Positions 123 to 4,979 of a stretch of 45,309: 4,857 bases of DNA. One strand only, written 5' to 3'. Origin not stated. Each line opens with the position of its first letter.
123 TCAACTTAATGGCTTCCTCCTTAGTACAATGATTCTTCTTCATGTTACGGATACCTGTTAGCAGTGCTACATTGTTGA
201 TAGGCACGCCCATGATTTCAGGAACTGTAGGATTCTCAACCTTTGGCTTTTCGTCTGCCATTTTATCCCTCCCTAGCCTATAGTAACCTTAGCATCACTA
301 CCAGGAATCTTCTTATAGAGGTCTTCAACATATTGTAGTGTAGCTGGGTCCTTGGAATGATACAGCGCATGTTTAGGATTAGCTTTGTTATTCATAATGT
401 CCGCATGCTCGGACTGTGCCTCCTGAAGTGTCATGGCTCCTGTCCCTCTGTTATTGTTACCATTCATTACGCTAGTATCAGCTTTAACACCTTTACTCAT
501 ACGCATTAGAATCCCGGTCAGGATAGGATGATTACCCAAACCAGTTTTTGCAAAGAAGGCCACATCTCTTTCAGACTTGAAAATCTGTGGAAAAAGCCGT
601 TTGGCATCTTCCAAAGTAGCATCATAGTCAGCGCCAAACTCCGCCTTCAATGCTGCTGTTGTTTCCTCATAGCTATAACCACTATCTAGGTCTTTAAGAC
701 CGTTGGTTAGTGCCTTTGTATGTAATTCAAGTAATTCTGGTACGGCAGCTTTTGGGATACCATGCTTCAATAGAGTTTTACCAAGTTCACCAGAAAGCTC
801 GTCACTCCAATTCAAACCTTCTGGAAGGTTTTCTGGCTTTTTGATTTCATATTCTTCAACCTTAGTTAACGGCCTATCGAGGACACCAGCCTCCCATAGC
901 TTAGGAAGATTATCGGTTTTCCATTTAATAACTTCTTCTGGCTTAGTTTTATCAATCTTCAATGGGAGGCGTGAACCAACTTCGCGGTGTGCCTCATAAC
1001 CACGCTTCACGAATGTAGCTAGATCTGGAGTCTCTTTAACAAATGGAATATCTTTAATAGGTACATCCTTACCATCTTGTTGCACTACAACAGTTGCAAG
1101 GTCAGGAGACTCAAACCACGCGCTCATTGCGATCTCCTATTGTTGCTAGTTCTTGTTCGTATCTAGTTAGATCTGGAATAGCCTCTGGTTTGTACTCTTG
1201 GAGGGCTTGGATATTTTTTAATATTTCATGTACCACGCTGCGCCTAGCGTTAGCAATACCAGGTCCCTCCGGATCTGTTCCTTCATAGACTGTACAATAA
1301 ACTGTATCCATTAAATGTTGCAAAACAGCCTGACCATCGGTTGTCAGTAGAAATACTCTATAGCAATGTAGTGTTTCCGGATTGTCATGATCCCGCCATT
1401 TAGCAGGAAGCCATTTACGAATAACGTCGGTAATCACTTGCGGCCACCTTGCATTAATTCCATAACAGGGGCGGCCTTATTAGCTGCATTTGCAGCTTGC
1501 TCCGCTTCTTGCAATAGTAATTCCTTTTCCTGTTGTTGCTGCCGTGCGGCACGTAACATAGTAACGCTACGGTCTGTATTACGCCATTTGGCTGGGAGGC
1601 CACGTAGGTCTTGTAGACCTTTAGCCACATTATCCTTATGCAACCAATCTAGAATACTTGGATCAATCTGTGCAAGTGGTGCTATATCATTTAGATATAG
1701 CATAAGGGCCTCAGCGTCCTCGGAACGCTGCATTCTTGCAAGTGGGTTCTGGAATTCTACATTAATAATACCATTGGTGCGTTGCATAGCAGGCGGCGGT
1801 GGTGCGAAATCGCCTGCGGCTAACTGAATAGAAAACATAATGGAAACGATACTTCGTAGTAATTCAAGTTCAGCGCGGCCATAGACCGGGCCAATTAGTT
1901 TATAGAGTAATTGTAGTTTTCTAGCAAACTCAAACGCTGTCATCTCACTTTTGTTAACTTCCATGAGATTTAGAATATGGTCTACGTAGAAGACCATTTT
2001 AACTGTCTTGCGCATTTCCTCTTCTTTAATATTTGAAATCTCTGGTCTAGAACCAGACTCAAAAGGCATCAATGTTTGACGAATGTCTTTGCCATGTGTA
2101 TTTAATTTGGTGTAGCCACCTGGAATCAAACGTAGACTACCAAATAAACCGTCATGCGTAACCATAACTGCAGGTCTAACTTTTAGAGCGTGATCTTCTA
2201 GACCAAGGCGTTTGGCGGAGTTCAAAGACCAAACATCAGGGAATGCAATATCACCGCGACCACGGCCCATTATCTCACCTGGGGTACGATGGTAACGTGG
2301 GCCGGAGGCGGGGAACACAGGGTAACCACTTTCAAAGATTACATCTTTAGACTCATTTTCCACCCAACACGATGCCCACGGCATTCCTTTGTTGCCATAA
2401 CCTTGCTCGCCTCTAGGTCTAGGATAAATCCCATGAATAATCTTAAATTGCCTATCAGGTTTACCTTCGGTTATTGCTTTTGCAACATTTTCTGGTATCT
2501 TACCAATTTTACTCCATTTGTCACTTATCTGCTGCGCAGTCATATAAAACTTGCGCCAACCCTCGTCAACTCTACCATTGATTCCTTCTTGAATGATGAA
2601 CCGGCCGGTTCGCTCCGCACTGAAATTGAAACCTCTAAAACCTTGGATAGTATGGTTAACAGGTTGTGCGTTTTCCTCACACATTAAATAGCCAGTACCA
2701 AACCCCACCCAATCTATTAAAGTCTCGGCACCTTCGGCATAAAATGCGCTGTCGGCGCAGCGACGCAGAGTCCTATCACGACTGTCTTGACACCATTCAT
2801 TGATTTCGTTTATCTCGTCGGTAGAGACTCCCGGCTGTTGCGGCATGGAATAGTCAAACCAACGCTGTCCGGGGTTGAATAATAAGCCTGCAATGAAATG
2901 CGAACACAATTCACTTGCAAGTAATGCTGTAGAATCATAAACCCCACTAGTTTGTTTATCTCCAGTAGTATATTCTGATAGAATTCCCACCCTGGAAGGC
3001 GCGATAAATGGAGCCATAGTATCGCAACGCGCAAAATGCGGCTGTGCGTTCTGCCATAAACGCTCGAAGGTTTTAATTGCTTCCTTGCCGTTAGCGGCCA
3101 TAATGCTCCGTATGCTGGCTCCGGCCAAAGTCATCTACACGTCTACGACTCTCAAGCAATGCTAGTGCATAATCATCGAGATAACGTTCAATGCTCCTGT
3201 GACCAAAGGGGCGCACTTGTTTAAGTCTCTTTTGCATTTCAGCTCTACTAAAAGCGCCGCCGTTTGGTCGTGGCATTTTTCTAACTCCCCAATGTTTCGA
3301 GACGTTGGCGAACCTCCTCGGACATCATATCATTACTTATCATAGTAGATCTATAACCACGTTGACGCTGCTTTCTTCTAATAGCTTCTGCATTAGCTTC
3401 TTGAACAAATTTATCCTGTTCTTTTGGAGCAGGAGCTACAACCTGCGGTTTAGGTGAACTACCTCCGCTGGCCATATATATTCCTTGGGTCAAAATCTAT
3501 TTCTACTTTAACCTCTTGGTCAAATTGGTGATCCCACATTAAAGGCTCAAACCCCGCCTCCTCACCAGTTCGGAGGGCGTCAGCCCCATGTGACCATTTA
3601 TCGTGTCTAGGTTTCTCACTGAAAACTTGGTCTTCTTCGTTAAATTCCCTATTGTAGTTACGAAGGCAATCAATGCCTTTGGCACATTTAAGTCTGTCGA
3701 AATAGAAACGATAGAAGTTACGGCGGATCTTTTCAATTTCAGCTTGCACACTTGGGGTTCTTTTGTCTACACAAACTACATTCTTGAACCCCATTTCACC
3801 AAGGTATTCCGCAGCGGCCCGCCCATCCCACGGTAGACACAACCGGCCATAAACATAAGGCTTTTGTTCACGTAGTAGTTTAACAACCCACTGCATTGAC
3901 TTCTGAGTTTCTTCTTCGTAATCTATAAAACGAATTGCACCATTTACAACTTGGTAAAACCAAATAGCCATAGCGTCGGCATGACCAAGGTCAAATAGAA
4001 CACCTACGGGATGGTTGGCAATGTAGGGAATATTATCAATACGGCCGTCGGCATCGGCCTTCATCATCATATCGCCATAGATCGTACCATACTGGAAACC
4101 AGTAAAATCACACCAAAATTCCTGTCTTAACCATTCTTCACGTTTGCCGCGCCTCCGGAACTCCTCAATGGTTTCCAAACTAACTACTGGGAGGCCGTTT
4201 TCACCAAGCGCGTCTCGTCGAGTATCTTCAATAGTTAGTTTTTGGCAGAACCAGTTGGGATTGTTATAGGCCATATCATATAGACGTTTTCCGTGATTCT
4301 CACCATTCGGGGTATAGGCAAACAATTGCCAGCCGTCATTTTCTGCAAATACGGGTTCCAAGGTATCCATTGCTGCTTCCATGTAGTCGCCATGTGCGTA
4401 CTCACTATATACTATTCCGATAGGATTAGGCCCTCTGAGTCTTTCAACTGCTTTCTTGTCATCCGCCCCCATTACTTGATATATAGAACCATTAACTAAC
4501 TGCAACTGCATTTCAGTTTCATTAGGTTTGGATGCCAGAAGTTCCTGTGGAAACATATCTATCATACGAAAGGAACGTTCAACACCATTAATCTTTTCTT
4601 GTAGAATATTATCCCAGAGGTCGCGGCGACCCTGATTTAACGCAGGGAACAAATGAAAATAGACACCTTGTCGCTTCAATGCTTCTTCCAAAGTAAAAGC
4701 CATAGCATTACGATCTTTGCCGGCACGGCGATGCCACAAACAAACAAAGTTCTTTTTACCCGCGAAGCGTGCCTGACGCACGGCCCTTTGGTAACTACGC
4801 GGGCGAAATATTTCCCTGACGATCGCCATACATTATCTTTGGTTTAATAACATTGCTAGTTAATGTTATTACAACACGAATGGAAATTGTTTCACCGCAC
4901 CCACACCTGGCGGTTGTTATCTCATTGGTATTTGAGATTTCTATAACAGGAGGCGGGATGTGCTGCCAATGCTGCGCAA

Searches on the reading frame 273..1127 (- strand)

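Call 80: search_protein_families(library=phrogs, max_evalue=0.00001, proteins=[window:273-1127:-])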
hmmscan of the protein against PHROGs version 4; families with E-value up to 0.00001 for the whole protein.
window:273-1127:- (284 aa): 2 families
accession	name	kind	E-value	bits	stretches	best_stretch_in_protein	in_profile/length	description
phrog_3742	-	unknown function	2.1e-13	51.8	1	85-272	106-283/287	-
phrog_458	-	other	9.6e-07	30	1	91-230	90-233/246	protease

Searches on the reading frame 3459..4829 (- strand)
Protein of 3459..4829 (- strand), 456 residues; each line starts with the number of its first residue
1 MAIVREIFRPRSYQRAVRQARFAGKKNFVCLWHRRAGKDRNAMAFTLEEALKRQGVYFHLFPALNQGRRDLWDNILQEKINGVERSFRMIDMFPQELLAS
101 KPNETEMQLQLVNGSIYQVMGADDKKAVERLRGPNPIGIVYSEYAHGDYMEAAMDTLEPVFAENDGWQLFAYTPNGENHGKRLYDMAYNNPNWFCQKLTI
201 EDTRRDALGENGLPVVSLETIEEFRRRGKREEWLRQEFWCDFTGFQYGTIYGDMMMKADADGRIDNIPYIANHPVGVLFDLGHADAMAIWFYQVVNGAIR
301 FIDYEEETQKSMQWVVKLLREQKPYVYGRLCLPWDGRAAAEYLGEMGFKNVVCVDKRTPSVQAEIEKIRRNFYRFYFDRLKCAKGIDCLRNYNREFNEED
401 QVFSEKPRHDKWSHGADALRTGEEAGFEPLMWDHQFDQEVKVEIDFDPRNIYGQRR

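Call 13: search_dna_similar(query=window:3459-4829:-, collection=phages, mode=protein, max_rows=30)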
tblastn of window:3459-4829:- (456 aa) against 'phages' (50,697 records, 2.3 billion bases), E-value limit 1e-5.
Records with a match: 747; places in all: 747; records where one place covers at least 80% of the query: 196.
Best place of each record, by identity: <60% 747.
By first word of the organism name: Salmonella 174; Vibrio 121; Klebsiella 89; Pseudomonas 61; Microbacterium 57; Escherichia 38; Ralstonia 31; Pelagibacter 22; Caudoviricetes 16; Bacteriophage 10; and 47 more.
By host as written in the record: - 134; Salmonella enterica subsp. enterica serovar Enteritidis PT1 37; Microbacterium foliorum NRRL B-24224 31; Klebsiella pneumoniae 26; Pseudomonas aeruginosa 25; Microbacterium foliorum NRRL B-24224 SEA 22; Vibrio breoganii 15; Candidatus Pelagibacter ubique HTCC1062 14; and 202 more.
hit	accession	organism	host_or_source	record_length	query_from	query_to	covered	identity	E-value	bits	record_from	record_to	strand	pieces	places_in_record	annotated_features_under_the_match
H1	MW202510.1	Caudoviricetes sp.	Manatee Spring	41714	3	420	92%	37.2%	6e-73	255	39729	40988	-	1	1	large subunit terminase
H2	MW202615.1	Caudoviricetes sp.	Manatee Spring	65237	8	420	91%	36.6%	3e-71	250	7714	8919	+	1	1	large subunit terminase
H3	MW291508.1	Stenotrophomonas phage BUCT555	Stenotrophomonas maltophilia 1207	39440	20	420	88%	36.5%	1e-67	239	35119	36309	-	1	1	terminase large subunit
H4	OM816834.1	Stenotrophomonas phage vB_SmeS_BUCT708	Stenotrophomonas maltophilia BUCT708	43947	8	456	98%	32.4%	6e-61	220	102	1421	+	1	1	hypothetical protein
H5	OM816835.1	Stenotrophomonas phage vB_SmeS_BUCT709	Stenotrophomonas maltophilia BUCT709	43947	8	456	98%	32.4%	6e-61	220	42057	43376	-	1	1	hypothetical protein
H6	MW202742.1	Caudoviricetes sp.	Manatee Spring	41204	6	420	91%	32.8%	2e-62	225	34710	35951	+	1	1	large subunit terminase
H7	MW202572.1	Caudoviricetes sp.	Manatee Spring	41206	6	420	91%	32.8%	2e-62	225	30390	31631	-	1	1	large subunit terminase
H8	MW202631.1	Caudoviricetes sp.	Manatee Spring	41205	6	420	91%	32.8%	2e-62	225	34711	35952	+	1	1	large subunit terminase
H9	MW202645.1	Bacteriophage sp.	Manatee Spring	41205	6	420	91%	32.8%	2e-62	225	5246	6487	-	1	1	large subunit terminase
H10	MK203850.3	Alteromonas phage ZP6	Alteromonas macleodii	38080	26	420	87%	34.4%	1e-58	214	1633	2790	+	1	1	terminase large subunit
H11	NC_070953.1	Alteromonas phage ZP6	Alteromonas macleodii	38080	26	420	87%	34.4%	1e-58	214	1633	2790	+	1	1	terminase large subunit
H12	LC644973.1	Acetobacter phage phiAX1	Acetobacter sp. ATCC 21760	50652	10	420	90%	32.2%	4e-57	209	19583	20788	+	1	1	hypothetical protein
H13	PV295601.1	Vibrio phage vB_VibP_ZCVPP1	Vibrio parahaemolyticus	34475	8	425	92%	29.8%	2e-50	190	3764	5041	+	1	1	structural protein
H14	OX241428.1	Vibrio phage 121E34-1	Seawater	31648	8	420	91%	30.1%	3e-45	174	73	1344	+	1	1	terminase large subunit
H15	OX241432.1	Vibrio phage 131E34-1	Seawater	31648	8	420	91%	30.1%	3e-45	174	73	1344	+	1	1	terminase large subunit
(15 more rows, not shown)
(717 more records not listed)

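Call 15: find_related_loci(query=window:3459-4829:-, collection=viral_contigs, flank=10000)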
Query window:3459-4829:- (456 aa) in viral_contigs; peptide patterns used: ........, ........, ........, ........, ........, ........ (x = any residue, [..] = any of these).
1 stretches matched a pattern; 1 encode a relative of the query (tblastn E <= 1e-3); 1 distinct loci.
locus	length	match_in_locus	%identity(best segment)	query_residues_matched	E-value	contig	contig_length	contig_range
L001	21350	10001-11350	51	5-453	2e-139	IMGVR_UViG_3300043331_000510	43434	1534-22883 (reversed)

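Call 19: find_encoding_contigs(protein=window:3459-4829:-, flank=10000, max_places=10)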
Protein window:3459-4829:- (456 aa): no gene with exactly this product is on record in the collection.

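Call 21: find_homologous_proteins(query=window:3459-4829:-, max_evalue=1e-50)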
Query window:3459-4829:- (456 aa): 184 proteins with E <= 1e-50 among 8000 candidates; the best 120 are listed.
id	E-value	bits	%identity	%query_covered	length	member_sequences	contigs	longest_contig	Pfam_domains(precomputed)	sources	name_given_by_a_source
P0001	0.0e+0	1081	100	100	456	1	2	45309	-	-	-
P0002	2.2e-269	912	84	99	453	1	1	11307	-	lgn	-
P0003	1.3e-202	692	65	98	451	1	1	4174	-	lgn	-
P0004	2.2e-193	661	62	98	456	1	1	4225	-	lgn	-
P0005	6.6e-193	660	62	99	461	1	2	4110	-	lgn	-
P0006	1.7e-191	655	61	100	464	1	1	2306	-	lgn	-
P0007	1.9e-188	645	61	98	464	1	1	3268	-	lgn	-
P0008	9.3e-178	610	59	98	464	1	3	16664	-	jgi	-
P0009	5.5e-176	604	59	98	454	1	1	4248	-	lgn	-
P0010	1.1e-173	596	59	95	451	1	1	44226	-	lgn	-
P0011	5.5e-172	591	57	99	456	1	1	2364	-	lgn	-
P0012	9.4e-171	587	54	99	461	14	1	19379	-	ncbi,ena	-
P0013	4.5e-170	585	56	98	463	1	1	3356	-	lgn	-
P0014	4.8e-170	584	58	98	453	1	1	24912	-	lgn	-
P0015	1.0e-169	583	56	99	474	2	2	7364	-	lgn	-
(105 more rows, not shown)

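Call 23: find_encoding_contigs(protein=P0002, flank=10000, max_places=3)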
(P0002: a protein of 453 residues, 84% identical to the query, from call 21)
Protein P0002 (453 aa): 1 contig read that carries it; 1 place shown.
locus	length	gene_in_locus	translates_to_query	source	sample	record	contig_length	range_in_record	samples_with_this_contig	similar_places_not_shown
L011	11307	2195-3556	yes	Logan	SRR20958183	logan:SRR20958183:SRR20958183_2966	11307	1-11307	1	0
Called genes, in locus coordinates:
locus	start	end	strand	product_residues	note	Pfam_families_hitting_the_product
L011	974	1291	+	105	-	-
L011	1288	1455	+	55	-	-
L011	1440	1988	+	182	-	-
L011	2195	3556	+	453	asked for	-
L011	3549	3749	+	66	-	-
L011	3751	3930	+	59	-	-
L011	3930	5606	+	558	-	PF12236:Head-tail_con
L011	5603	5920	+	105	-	PF25181:Phage_Bbp19 (weak)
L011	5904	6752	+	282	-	-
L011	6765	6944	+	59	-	-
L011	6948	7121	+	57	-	-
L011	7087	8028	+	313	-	PF19821:Phage_capsid_2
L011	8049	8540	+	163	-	-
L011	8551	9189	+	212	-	-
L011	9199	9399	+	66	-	-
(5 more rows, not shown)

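Call 24: find_encoding_contigs(protein=P0010, flank=10000, max_places=3)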
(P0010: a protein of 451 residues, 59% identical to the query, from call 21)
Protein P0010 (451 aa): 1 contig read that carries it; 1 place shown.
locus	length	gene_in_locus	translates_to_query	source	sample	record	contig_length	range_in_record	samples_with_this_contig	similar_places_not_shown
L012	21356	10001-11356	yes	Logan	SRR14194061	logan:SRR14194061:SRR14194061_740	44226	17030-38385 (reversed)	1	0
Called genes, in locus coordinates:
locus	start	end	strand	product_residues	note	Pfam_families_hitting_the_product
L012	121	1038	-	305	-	-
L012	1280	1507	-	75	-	-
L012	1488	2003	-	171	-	-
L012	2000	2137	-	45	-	-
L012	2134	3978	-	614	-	PF04851:ResIII (weak), PF00176:SNF2-rel_dom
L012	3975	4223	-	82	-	-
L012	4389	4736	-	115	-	-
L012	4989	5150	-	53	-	-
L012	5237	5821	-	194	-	-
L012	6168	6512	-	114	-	-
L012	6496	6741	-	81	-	-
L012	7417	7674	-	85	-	-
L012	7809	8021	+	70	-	-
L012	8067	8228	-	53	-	-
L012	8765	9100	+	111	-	-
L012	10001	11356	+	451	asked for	-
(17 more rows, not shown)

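Call 25: find_encoding_contigs(protein=P0014, flank=10000, max_places=3)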
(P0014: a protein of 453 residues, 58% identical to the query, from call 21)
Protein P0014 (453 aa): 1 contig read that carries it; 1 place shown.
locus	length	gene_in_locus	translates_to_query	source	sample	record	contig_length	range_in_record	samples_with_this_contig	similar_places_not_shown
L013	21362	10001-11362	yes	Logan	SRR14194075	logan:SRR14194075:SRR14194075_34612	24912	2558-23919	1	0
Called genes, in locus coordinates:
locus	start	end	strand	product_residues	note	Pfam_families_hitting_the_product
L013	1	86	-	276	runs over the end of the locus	-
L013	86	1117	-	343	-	-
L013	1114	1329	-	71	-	-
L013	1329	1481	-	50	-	-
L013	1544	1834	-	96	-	-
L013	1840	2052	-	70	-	-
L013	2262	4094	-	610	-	PF00176:SNF2-rel_dom, PF04851:ResIII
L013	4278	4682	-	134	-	-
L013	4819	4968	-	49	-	-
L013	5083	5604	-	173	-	-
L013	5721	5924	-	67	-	-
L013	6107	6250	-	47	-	-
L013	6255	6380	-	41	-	-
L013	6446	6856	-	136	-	PF00542:Ribosomal_L12 (weak)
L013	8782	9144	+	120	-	-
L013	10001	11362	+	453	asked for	-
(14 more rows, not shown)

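Call 39: find_related_loci(query=A2, collection=viral_contigs, flank=5000)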
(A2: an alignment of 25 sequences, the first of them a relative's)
Query A2 (456 aa) in viral_contigs; peptide patterns used: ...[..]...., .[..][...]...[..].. (x = any residue, [..] = any of these).
599 stretches matched a pattern (row limit reached: there are more); 579 encode a relative of the query (tblastn E <= 1e-3); the best 80 are kept; 80 distinct loci.
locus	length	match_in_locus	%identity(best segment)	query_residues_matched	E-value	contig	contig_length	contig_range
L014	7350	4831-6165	57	5-451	1e-176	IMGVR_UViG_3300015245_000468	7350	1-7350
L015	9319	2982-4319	56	4-453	1e-162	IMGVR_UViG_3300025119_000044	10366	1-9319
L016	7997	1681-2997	55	8-449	2e-161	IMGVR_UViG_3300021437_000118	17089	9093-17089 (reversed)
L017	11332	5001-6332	54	4-449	2e-160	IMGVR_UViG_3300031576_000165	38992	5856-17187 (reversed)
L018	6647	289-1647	48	1-451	4e-129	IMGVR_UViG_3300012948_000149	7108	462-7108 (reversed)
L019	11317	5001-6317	39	8-432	8e-94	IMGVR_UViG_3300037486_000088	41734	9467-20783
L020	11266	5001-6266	38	4-433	3e-92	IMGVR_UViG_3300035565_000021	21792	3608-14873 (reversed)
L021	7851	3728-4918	36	8-420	8e-85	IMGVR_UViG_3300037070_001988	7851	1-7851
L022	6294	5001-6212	36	6-420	5e-85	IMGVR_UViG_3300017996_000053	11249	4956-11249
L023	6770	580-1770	36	8-420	4e-85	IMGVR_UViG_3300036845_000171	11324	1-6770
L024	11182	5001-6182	37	11-420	3e-84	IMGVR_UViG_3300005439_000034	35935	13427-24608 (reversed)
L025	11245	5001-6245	37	8-420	7e-82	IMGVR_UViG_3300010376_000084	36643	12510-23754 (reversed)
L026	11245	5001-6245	37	8-420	7e-82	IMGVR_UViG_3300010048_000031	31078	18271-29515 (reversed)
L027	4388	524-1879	35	8-451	3e-79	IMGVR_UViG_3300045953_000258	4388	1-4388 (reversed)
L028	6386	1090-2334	36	1-420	2e-75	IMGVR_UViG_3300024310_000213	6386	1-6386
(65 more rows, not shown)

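Call 62: find_related_loci(query=A2, collection=genome_contigs, flank=5000)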
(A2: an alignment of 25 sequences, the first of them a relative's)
Query A2 (456 aa) in genome_contigs; peptide patterns used: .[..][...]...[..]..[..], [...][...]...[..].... (x = any residue, [..] = any of these).
237 stretches matched a pattern; 157 encode a relative of the query (tblastn E <= 1e-3); the best 80 are kept; 80 distinct loci.
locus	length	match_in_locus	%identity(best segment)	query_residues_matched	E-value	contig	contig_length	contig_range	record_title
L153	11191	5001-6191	37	8-420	4e-82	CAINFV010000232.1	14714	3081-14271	MAG: Chlamydiia bacterium isolate AlinenSediments_bin-4567 genome assembly, contig: bin-4567:232/284, whole genome shotg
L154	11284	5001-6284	35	1-450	4e-73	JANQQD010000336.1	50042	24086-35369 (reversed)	MAG: Anaerolineae bacterium isolate IP29b_bin.19 k99_3140433, whole genome shotgun sequence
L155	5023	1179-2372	35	8-420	2e-72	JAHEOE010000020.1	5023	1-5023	MAG: Candidatus Paceibacterota bacterium isolate BinSanityLC-kmean-bin_24-bin_0-refined_5 c_000008760659, whole genome s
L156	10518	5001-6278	35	10-448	6e-71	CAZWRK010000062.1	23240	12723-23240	MAG TPA_asm: uncultured Aquaspirillum sp. isolate SRP135725_co1_538 genome assembly, contig: NODE_2668_length_23240_cov_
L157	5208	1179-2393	33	7-419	8e-63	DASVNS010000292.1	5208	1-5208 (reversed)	MAG TPA_asm: Phenylobacterium sp. isolate SMAG_U3133 k141_72433, whole genome shotgun sequence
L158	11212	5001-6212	34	8-419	3e-62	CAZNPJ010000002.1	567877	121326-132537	MAG TPA_asm: uncultured Phenylobacterium sp. isolate SRP292972_co3_84 genome assembly, contig: NODE_14_length_567877_cov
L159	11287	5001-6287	32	4-434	2e-61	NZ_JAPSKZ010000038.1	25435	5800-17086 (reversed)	MAG: Phenylobacterium sp. isolate RH59_bin.004 NODE_1435_length_25435_cov_2.068200, whole genome shotgun sequence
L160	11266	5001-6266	32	6-429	5e-61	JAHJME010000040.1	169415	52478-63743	MAG: Alphaproteobacteria bacterium isolate Old_saline.mb.25 Old_saline.mb.25_k141_1247235, whole genome shotgun sequence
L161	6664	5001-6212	34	8-419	1e-60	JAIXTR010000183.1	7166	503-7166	MAG: Caulobacteraceae bacterium isolate C8_MAG_00046 pond_C8_MAG_00046_000000000113, whole genome shotgun sequence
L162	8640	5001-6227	32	4-419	4e-60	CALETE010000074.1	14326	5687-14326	MAG TPA_asm: uncultured Alphaproteobacteria bacterium isolate SRR6231140_bin.10_CONCOCT_v1.1_MAG genome assembly, contig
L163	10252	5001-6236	32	2-419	4e-60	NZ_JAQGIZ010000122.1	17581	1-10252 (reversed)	MAG: Phenylobacterium sp. isolate RYN_472 scaffold_361465, whole genome shotgun sequence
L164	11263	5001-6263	32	8-429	6e-60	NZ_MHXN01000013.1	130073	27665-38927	MAG: Phenylobacterium sp. RIFCSPHIGHO2_01_FULL_69_31 rifcsphigho2_01_scaffold_150, whole genome shotgun sequence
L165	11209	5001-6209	32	10-419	5e-59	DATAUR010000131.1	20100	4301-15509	MAG TPA_asm: Phenylobacterium sp. isolate SMAG_U5577 k141_526372, whole genome shotgun sequence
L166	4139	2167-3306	32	33-419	1e-58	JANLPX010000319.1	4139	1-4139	MAG: Alphaproteobacteria bacterium isolate OTE_38_metabat_290 OTE_38_k141_4360240, whole genome shotgun sequence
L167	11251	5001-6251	31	1-419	5e-58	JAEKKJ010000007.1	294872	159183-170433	MAG: Caulobacterales bacterium isolate SH_71_19 SH_S37_scaffold_6, whole genome shotgun sequence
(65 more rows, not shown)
